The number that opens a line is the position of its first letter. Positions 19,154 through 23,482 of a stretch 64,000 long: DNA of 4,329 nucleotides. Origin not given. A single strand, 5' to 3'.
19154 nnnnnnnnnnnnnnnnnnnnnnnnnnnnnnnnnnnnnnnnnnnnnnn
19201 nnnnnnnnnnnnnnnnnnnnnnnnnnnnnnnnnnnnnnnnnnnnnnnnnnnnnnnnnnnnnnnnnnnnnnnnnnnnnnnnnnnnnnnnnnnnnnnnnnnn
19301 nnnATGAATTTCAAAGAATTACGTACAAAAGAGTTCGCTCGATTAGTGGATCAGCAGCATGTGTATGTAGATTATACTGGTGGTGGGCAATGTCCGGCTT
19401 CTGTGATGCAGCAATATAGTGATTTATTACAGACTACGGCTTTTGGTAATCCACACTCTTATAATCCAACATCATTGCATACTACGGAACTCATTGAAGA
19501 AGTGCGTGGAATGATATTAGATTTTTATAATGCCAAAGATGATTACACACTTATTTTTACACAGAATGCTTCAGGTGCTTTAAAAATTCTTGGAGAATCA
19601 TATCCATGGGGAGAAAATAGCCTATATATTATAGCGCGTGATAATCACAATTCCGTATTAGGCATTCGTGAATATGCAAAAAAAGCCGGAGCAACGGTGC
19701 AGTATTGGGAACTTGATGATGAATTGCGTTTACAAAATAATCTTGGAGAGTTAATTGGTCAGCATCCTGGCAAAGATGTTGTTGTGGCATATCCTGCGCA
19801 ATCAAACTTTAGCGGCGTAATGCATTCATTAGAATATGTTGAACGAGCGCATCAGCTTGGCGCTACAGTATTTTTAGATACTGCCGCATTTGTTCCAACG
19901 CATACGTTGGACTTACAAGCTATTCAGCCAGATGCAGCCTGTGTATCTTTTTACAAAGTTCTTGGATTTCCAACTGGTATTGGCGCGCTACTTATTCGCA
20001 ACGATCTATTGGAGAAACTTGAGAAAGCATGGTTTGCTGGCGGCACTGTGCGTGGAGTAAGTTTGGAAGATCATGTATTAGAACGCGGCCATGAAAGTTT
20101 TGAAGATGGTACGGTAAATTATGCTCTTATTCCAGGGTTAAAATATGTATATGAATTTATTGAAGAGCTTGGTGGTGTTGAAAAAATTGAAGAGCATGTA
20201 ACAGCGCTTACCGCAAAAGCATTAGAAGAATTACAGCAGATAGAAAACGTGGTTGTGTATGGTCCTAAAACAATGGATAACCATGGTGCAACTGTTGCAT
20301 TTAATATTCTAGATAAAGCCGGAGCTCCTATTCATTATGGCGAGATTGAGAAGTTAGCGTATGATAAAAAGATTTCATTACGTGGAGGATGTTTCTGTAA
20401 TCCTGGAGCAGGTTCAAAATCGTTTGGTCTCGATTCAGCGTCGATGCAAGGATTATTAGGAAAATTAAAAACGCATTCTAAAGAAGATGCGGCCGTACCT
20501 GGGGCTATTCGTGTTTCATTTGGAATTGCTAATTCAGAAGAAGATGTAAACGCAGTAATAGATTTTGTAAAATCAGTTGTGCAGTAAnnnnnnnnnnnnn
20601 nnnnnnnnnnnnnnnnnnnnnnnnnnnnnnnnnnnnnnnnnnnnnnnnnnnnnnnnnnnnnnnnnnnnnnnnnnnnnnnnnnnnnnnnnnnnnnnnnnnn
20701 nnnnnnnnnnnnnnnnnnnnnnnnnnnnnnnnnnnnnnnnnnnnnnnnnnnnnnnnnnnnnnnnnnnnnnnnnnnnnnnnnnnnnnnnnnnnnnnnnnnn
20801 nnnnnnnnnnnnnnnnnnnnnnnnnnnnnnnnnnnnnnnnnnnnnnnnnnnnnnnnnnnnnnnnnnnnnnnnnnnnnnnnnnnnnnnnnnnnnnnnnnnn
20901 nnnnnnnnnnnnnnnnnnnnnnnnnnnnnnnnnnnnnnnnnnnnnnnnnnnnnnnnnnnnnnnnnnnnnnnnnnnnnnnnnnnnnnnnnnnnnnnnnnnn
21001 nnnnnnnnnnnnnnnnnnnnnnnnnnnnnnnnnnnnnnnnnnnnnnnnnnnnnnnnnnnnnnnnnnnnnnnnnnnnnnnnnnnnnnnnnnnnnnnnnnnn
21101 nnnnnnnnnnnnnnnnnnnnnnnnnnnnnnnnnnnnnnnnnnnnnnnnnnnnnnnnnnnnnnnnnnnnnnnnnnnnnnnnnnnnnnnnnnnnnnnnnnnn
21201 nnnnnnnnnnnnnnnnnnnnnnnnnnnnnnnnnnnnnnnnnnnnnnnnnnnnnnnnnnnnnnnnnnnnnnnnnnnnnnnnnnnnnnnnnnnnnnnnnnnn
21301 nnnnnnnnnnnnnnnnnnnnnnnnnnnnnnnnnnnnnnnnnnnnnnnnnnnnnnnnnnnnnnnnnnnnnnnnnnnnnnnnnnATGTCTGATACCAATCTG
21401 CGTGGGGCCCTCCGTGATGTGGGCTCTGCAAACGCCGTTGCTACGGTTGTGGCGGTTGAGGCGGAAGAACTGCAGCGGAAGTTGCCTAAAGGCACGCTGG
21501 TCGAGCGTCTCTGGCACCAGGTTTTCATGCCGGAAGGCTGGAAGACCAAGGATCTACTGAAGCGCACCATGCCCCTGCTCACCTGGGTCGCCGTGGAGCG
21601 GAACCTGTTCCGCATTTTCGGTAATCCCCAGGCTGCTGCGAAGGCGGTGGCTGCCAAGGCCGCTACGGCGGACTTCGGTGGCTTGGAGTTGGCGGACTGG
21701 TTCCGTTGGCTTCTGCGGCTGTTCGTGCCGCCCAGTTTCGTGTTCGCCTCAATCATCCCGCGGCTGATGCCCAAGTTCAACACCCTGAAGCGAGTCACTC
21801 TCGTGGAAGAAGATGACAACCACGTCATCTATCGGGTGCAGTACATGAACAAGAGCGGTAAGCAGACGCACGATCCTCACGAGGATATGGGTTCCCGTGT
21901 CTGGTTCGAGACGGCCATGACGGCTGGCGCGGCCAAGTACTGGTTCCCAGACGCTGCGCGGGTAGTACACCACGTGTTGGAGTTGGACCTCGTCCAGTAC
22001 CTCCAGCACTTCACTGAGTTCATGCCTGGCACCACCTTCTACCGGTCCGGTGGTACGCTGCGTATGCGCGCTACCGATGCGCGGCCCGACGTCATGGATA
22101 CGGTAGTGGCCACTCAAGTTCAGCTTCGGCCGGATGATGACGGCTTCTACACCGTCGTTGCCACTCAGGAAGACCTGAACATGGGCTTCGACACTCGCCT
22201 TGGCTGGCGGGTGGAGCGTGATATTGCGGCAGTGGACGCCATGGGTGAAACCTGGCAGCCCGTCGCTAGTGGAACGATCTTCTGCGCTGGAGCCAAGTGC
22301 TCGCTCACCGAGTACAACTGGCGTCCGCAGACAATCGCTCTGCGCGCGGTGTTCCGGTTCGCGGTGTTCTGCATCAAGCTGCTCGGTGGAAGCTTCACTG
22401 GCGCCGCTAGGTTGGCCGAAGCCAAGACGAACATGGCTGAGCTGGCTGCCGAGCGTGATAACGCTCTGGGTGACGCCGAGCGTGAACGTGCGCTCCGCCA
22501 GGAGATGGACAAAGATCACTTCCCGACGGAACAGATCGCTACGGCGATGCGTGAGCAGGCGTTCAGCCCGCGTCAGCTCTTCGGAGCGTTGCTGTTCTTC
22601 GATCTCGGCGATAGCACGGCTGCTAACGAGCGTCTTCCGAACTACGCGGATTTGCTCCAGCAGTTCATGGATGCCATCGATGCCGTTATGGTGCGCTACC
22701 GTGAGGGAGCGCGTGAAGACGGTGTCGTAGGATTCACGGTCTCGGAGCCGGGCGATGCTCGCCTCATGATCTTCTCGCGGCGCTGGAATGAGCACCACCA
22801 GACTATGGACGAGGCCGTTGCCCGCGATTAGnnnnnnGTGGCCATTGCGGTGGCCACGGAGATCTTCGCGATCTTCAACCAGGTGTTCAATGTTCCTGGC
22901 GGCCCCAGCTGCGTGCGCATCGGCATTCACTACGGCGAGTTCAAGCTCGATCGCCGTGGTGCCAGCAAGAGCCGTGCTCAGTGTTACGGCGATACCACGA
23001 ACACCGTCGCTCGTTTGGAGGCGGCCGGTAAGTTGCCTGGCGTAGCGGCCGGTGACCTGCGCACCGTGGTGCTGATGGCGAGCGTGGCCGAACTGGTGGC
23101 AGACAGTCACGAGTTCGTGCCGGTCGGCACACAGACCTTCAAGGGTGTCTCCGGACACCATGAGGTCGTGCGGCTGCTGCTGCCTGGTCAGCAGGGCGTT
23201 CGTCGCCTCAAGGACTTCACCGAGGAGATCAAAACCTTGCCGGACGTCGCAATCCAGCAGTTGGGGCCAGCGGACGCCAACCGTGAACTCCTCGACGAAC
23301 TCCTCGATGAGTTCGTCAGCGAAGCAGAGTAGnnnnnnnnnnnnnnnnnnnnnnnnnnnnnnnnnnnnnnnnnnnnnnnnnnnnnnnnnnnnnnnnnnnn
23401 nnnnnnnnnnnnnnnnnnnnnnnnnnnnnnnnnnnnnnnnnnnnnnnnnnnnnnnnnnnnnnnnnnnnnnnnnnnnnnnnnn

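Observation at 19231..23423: Related palindromes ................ and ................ flank a 4.2-kb segment containing the PLP enzyme gene and island B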

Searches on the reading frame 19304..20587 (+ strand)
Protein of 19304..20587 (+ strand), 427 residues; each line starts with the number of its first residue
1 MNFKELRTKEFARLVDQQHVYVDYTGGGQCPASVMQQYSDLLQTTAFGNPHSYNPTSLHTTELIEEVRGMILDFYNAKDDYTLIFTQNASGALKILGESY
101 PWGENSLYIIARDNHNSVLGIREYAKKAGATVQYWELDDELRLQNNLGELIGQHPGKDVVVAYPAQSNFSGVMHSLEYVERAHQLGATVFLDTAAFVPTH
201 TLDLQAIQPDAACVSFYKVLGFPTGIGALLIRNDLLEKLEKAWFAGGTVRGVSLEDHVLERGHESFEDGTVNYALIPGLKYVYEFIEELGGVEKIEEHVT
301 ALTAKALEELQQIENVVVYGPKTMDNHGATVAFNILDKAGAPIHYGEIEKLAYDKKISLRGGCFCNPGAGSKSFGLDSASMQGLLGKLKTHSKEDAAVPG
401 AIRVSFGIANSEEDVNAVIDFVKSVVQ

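Call 8: search_protein_families(library=pfam, proteins=[window:19304-20587:+])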
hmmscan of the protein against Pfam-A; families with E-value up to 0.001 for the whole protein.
window:19304-20587:+ (427 aa): 1 family
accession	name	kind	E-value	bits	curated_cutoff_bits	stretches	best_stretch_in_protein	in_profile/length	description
PF00266.25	Aminotran_5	-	7e-56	190.2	21.5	1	20-417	1-370/371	Aminotransferase class-V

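Call 16: find_encoding_contigs(protein=window:19304-20584:+, flank=10000, max_places=10)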
Protein window:19304-20584:+ (427 aa): no gene with exactly this product is on record in the collection.

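Call 24: find_homologous_proteins(query=window:19304-20584:+, max_evalue=1e-30)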
Query window:19304-20584:+ (427 aa): 6776 proteins with E <= 1e-30 among 8000 candidates; the best 120 are listed.
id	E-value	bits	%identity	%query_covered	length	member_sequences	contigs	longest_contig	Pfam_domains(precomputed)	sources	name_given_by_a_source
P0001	6.7e-287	969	100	100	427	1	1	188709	PF00266.26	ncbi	-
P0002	2.2e-199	680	69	99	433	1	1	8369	PF00266.26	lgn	-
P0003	2.6e-199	680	68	99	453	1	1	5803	PF00266.26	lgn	-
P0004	5.8e-195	666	67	99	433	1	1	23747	PF00266.26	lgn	-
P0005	5.7e-193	659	65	99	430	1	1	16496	PF00266.26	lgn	-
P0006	1.8e-190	651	67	99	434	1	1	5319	PF00266.26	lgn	-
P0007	8.3e-186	636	63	99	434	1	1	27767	PF00266.26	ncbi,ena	-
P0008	7.7e-185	633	64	100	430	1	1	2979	PF00266.26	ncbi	-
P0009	4.7e-180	617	61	100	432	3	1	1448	PF00266.26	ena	-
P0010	1.2e-179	615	62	99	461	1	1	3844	PF00266.26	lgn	-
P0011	1.3e-177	609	62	97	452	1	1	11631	PF00266.26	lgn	-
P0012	1.7e-177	608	61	100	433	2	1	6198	PF00266.26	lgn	-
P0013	3.4e-175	601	61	99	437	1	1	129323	PF00266.26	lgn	-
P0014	1.4e-173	595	61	100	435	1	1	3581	PF00266.26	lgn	-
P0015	2.4e-147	509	60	91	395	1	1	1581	PF00266.26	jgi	jgi:selenocysteine lyase/cysteine desulfurase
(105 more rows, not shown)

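Call 25: find_encoding_contigs(protein=P0001, flank=10000, max_places=5)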
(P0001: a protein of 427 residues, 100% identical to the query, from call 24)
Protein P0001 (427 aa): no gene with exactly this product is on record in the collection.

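Call 26: list_cluster_members(proteins=[P0001, P0007, P0008, P0013])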
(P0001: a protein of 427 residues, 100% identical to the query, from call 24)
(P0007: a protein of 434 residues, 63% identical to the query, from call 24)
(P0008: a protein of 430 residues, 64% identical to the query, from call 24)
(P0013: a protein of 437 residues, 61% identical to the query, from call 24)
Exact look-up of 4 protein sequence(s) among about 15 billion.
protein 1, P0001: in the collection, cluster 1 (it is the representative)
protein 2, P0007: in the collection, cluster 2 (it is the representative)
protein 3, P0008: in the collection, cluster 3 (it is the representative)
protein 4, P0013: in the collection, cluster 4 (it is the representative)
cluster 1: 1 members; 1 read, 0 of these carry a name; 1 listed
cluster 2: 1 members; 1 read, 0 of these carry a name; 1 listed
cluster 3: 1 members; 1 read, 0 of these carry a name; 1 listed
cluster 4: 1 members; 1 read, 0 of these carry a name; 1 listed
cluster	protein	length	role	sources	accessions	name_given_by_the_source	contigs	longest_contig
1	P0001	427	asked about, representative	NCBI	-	-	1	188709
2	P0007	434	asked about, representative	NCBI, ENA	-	-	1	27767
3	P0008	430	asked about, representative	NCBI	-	-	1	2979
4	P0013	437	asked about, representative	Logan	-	-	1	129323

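Call 27: find_encoding_contigs(protein=P0004, flank=10000, max_places=3)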
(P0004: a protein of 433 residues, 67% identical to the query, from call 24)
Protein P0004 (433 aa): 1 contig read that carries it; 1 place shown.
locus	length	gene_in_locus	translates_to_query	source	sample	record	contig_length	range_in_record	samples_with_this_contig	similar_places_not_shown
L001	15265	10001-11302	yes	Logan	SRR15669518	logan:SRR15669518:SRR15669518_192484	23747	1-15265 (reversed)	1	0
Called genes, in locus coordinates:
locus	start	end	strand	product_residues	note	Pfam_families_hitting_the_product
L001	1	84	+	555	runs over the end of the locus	PF00275:EPSP_synthase, PF01202:SKI, PF13238:AAA_18 (weak)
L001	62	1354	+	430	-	PF01487:DHquinase_I, PF08501:Shikimate_dh_N, PF18317:SDH_C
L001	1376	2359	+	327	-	PF01264:Chorismate_synt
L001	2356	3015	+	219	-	-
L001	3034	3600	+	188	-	PF00800:PDT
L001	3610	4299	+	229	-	PF02153:PDH_N, PF26213:TYRAAT1_C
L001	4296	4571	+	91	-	PF01817:CM_2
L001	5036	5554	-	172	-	-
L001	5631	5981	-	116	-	-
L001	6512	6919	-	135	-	-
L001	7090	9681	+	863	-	PF24923:ATP-grasp_IQCH, PF02655:ATP-grasp_3, PF24923:ATP-grasp_IQCH, PF18105:PGM1_C (weak), PF01546:Peptidase_M20, PF04389:Peptidase_M28 (weak), PF05343:Peptidase_M42 (faint), PF07687:M20_dimer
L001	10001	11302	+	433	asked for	PF00266:Aminotran_5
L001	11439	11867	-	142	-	-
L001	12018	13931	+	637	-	-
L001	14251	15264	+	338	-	?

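Call 28: find_encoding_contigs(protein=P0007, flank=10000, max_places=3)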
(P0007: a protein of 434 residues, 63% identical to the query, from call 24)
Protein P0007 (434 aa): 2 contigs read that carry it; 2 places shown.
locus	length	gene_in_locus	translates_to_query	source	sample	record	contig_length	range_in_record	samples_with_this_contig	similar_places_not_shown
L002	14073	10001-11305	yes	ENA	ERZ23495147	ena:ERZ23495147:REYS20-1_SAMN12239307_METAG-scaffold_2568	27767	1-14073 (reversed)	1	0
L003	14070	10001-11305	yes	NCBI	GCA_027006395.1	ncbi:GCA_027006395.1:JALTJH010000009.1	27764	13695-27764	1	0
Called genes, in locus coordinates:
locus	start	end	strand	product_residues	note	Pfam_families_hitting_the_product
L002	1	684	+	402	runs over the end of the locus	-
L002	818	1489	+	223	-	PF01863:YgjP-like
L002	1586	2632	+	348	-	-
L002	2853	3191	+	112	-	PF00254:FKBP_C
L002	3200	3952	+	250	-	-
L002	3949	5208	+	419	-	PF05970:PIF1, PF13245:AAA_19, PF13401:AAA_22, PF13604:AAA_30, PF21530:Pif1_2B_dom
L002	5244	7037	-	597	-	PF00009:GTP_EFTU, PF01926:MMR_HSR1 (faint), PF22042:EF-G_D2, PF03144:GTP_EFTU_D2, PF00679:EFG_C, PF21018:BipA_C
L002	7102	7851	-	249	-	PF00657:Lipase_GDSL, PF13472:Lipase_GDSL_2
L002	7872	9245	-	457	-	PF00070:Pyr_redox (faint), PF00890:FAD_binding_2 (weak), PF01266:DAO, PF01593:Amino_oxidase, PF01946:Thi4 (weak), PF07992:Pyr_redox_2 (faint), PF12831:FAD_oxidored (faint), PF13450:NAD_binding_8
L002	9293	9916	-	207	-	-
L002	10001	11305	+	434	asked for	PF00266:Aminotran_5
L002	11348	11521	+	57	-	-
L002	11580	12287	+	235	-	PF03315:SDH_beta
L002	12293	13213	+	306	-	PF03313:SDH_alpha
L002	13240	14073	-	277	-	?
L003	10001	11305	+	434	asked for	PF00266:Aminotran_5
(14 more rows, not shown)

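Call 29: find_encoding_contigs(protein=P0013, flank=10000, max_places=3)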
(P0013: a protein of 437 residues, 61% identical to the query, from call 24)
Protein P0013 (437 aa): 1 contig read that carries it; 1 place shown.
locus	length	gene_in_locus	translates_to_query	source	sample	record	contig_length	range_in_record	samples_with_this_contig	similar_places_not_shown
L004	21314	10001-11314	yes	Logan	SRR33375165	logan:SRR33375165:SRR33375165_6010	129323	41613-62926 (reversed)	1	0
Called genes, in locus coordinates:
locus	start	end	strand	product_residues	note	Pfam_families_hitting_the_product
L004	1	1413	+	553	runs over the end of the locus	-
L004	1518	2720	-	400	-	-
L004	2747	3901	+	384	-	PF00041:fn3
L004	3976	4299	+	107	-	PF00581:Rhodanese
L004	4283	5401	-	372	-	PF00999:Na_H_Exchanger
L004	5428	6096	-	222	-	PF01794:Ferric_reduct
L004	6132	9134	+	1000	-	PF01624:MutS_I (weak), PF05192:MutS_III, PF00488:MutS_V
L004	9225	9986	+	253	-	PF00512:HisKA, PF02518:HATPase_c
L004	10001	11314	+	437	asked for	PF00266:Aminotran_5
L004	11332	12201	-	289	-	PF01145:Band_7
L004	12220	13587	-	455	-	PF22053:DUF6938 (weak)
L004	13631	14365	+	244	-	PF03567:Sulfotransfer_2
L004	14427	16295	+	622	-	PF20773:InhA-like_MAM, PF01833:TIG (weak), PF00041:fn3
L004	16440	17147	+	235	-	PF08713:DNA_alkylation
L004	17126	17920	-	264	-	-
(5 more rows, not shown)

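Call 43: find_encoding_contigs(protein=P0002, flank=10000, max_places=2)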
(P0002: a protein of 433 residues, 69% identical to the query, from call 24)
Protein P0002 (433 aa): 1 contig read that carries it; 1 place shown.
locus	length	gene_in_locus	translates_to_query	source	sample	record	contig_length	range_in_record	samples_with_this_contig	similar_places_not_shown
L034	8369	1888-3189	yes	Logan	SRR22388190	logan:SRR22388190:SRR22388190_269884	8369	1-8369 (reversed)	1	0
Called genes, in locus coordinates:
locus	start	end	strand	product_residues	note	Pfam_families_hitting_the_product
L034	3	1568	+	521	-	?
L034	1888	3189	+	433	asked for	PF00266:Aminotran_5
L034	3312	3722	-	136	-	-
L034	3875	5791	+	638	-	-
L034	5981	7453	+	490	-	PF01553:Acyltransferase, PF12710:HAD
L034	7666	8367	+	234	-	?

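Call 44: find_encoding_contigs(protein=P0005, flank=10000, max_places=2)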
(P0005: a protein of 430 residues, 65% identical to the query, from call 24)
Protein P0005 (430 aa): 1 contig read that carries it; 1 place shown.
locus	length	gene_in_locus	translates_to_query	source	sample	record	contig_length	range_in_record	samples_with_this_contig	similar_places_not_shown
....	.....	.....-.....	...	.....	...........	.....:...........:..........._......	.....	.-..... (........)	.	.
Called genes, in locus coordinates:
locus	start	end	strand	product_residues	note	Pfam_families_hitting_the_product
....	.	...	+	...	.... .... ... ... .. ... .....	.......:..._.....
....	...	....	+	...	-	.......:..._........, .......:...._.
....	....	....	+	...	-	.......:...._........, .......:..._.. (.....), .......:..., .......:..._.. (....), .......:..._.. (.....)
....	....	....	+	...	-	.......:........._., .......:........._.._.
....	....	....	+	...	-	-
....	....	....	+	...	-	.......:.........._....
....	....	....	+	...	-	-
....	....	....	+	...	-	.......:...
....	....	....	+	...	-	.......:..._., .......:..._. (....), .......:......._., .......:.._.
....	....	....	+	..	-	-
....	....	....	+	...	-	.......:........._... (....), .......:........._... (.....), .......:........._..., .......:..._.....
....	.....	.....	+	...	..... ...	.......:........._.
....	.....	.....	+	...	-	-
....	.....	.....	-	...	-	?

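Call 45: find_encoding_contigs(protein=P0003, flank=10000, max_places=2)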
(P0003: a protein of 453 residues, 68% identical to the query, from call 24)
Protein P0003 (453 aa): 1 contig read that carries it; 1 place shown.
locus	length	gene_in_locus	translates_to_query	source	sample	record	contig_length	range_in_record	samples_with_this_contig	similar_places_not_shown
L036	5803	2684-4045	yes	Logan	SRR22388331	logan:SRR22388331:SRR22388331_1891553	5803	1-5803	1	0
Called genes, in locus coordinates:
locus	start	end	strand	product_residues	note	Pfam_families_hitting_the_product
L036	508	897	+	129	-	-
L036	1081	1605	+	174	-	-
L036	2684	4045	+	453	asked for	PF00266:Aminotran_5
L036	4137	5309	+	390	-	PF08240:ADH_N, PF00107:ADH_zinc_N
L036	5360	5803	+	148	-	?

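Call 46: find_encoding_contigs(protein=P0006, flank=10000, max_places=2)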
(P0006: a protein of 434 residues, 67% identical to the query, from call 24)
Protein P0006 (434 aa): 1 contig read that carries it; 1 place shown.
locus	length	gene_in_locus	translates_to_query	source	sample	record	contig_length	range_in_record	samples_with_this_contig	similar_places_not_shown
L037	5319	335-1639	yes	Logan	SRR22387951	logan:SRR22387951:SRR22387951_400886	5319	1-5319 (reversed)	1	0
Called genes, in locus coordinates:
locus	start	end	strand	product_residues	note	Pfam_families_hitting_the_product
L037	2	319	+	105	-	?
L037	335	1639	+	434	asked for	PF00266:Aminotran_5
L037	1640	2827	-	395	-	PF00155:Aminotran_1_2, PF00266:Aminotran_5 (faint), PF01041:DegT_DnrJ_EryC1 (weak), PF01212:Beta_elim_lyase (weak)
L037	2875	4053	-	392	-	PF08240:ADH_N, PF00107:ADH_zinc_N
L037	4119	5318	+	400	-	?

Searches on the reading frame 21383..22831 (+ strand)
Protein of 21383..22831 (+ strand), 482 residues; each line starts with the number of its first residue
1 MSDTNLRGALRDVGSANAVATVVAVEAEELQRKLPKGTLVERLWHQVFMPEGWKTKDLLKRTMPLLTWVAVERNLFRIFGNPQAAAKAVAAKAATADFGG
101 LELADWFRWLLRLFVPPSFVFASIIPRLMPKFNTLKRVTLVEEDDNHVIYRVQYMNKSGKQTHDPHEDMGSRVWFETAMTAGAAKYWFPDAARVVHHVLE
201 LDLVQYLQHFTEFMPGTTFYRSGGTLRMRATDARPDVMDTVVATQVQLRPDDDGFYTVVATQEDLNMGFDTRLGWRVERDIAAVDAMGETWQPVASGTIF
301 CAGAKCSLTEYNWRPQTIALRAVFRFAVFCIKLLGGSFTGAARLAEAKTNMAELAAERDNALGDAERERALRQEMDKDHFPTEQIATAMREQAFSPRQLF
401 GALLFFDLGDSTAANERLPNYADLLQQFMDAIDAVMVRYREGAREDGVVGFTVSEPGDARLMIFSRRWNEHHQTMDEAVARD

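Call 8: search_protein_families(library=pfam, proteins=[window:21383-22831:+])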
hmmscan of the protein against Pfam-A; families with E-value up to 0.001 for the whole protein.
window:21383-22831:+ (482 aa): 0 families

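Call 17: find_encoding_contigs(protein=window:21383-22828:+, flank=10000, max_places=10)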
Protein window:21383-22828:+ (482 aa): no gene with exactly this product is on record in the collection.

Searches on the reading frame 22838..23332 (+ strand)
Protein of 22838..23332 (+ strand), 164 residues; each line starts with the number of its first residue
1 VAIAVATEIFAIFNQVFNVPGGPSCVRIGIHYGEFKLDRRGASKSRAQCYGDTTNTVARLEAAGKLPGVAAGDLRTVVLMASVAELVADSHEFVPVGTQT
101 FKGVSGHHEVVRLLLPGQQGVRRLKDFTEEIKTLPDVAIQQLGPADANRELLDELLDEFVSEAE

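Call 8: search_protein_families(library=pfam, proteins=[window:22838-23332:+])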
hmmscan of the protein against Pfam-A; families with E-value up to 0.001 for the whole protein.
window:22838-23332:+ (164 aa): 1 family
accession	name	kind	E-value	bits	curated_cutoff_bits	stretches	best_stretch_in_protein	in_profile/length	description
PF00211.25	Guanylate_cyc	-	1.2e-05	25.4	21.9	1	22-73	98-149/183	Adenylate and Guanylate cyclase catalytic domain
